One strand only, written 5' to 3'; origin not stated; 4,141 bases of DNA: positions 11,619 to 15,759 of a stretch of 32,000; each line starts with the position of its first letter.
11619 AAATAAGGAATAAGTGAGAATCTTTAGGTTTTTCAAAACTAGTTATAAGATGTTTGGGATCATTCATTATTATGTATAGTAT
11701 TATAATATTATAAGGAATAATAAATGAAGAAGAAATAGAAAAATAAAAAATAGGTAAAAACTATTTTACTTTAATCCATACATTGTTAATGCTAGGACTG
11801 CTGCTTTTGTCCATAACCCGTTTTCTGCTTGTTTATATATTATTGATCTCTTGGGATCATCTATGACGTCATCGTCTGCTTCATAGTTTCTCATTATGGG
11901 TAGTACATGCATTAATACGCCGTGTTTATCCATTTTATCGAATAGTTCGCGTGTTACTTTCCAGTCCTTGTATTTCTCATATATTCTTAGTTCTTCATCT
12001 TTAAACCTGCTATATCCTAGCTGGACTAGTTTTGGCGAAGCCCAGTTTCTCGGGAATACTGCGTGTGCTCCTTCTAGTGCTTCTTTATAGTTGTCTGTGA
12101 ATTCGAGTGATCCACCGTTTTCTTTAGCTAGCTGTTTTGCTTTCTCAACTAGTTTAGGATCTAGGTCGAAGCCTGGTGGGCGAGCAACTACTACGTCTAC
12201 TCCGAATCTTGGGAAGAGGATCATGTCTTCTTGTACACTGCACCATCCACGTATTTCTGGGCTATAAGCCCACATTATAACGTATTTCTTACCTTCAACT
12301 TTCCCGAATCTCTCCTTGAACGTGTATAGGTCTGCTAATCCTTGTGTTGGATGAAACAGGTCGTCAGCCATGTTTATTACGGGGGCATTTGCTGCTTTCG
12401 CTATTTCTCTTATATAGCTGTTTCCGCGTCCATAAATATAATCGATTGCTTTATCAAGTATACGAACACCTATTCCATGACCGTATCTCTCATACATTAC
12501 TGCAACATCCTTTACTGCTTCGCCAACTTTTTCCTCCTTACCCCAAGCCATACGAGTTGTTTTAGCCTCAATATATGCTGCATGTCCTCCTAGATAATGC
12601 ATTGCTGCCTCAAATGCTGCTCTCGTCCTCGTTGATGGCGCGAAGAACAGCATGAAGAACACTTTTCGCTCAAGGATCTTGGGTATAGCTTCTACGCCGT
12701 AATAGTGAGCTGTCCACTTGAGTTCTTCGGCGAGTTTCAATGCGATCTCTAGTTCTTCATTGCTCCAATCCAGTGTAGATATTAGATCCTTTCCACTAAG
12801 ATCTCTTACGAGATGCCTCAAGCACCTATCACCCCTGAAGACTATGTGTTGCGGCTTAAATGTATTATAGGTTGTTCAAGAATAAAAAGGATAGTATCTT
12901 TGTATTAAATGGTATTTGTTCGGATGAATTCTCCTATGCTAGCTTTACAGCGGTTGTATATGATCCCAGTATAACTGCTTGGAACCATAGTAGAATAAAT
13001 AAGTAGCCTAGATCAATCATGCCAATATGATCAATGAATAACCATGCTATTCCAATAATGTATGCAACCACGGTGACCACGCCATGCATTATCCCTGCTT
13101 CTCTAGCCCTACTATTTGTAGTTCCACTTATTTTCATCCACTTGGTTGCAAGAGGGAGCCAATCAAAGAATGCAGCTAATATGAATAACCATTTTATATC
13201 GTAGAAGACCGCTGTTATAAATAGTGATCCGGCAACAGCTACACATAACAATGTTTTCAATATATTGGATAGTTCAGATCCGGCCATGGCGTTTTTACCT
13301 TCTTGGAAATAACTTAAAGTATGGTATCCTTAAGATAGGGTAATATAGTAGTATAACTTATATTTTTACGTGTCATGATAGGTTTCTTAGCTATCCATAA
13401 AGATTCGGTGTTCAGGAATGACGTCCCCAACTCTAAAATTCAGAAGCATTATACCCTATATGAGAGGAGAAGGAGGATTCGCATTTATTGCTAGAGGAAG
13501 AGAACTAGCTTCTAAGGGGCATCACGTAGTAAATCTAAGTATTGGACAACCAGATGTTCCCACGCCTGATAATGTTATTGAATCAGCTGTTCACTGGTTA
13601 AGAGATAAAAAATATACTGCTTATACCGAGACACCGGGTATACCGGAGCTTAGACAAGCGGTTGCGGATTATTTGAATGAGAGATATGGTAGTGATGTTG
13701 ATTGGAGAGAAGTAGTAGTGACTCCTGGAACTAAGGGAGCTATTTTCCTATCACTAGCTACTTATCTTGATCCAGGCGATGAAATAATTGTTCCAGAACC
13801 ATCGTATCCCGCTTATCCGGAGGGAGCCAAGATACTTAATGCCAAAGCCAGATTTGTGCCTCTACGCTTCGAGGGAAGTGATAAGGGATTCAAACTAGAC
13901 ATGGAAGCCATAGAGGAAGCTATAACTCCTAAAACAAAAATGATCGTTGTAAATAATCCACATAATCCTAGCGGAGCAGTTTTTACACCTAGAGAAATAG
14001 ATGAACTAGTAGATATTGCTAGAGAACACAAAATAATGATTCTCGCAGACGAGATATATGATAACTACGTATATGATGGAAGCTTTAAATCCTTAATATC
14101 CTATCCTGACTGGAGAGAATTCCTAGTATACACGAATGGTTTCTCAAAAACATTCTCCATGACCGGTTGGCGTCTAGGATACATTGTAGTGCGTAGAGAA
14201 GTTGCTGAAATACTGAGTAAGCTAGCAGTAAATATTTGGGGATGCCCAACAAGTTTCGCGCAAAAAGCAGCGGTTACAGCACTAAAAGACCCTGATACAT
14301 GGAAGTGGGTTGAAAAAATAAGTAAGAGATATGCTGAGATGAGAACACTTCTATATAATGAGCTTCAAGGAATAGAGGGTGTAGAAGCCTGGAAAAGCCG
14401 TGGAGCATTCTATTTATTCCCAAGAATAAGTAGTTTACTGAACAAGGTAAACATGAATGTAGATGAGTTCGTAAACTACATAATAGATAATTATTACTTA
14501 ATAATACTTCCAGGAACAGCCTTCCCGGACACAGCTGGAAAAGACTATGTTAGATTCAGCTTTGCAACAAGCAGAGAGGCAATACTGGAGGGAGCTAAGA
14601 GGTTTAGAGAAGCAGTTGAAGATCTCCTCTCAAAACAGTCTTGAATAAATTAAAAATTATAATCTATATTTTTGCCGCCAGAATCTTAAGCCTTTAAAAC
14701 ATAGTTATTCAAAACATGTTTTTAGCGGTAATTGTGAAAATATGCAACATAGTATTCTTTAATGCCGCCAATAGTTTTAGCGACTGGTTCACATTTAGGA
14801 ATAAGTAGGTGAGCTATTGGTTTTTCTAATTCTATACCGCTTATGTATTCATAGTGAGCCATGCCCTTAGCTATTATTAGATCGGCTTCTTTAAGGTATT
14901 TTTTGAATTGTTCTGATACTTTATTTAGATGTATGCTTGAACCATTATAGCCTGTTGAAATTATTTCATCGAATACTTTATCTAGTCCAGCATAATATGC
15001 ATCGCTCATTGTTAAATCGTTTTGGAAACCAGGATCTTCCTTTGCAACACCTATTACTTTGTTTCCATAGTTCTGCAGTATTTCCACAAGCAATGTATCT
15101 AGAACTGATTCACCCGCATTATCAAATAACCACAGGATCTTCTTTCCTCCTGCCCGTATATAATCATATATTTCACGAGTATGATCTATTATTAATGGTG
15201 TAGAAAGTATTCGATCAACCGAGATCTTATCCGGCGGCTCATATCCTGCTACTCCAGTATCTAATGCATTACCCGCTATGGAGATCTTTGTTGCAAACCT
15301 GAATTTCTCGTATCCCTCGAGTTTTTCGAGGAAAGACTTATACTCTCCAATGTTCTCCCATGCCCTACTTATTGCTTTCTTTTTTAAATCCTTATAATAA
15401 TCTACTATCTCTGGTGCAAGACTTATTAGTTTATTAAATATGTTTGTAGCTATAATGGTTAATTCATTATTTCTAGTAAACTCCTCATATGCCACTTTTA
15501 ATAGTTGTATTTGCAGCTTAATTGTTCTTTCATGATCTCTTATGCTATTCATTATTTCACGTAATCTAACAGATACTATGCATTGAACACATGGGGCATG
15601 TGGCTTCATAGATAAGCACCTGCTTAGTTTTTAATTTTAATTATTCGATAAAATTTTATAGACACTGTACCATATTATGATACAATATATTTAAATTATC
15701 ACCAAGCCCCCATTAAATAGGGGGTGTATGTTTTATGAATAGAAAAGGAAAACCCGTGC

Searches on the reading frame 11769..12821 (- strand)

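Call 68: search_protein_families(library=pfam, proteins=[window:11769-12821:-], max_evalue=0.001)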
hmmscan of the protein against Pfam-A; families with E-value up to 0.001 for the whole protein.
window:11769-12821:- (351 aa): 2 families
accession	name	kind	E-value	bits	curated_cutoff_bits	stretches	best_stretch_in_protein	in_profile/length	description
PF00185.30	OTCace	-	1.2e-37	129.8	29.4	1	192-345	11-156/157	Aspartate/ornithine carbamoyltransferase, Asp/Orn binding domain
PF02729.26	OTCace_N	-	1.4e-35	123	29.9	1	11-170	1-148/148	Aspartate/ornithine carbamoyltransferase, carbamoyl-P binding domain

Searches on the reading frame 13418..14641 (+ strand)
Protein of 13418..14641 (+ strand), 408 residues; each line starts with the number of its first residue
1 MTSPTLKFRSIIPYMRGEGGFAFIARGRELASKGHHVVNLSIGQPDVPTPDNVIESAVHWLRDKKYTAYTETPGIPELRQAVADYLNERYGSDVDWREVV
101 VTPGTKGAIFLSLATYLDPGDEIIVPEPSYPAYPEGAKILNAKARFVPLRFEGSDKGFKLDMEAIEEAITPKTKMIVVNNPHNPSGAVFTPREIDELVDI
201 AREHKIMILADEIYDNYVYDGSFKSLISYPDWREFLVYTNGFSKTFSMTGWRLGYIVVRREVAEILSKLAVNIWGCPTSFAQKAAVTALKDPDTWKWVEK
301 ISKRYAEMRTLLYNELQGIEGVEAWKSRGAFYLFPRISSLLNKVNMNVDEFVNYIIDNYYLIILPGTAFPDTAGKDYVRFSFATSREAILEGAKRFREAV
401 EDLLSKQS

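Call 69: search_protein_families(library=pfam, proteins=[window:13418-14641:+], max_evalue=0.001)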
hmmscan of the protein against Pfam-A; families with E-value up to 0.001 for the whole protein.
window:13418-14641:+ (408 aa): 5 families
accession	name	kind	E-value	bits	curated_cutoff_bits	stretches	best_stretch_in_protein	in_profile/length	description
PF00155.27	Aminotran_1_2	-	1.1e-77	262.1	19.7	1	36-395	2-360/361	Aminotransferase class I and II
PF01041.23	DegT_DnrJ_EryC1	-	1.3e-10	41.5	19.8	1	72-211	23-145/360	DegT/DnrJ/EryC1/StrS aminotransferase family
PF00266.25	Aminotran_5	-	3.2e-08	33.4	21.5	1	76-211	46-175/371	Aminotransferase class-V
PF01212.27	Beta_elim_lyase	-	1.2e-07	31.8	27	1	71-211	30-168/288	Beta-eliminating lyase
PF01053.26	Cys_Met_Meta_PP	-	2.3e-06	26.9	27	1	100-213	71-175/381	Cys/Met metabolism PLP-dependent enzyme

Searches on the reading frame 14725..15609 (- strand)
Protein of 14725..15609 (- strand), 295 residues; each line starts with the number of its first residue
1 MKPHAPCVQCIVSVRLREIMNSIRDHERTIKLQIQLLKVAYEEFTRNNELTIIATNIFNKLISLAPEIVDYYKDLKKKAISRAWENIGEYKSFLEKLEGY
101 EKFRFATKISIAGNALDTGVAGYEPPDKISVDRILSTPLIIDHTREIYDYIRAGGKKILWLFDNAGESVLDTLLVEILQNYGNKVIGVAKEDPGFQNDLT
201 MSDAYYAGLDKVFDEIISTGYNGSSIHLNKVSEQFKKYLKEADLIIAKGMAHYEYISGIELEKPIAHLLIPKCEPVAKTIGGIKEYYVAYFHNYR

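Call 69: search_protein_families(library=pfam, proteins=[window:14725-15609:-], max_evalue=0.001)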
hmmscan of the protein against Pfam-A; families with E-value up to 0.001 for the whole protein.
window:14725-15609:- (295 aa): 1 family
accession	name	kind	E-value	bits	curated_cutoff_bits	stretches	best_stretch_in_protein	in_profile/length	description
PF01937.24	ARMT1-like_dom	-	2.4e-49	168.7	25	1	6-281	4-304/311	Damage-control phosphatase ARMT1-like domain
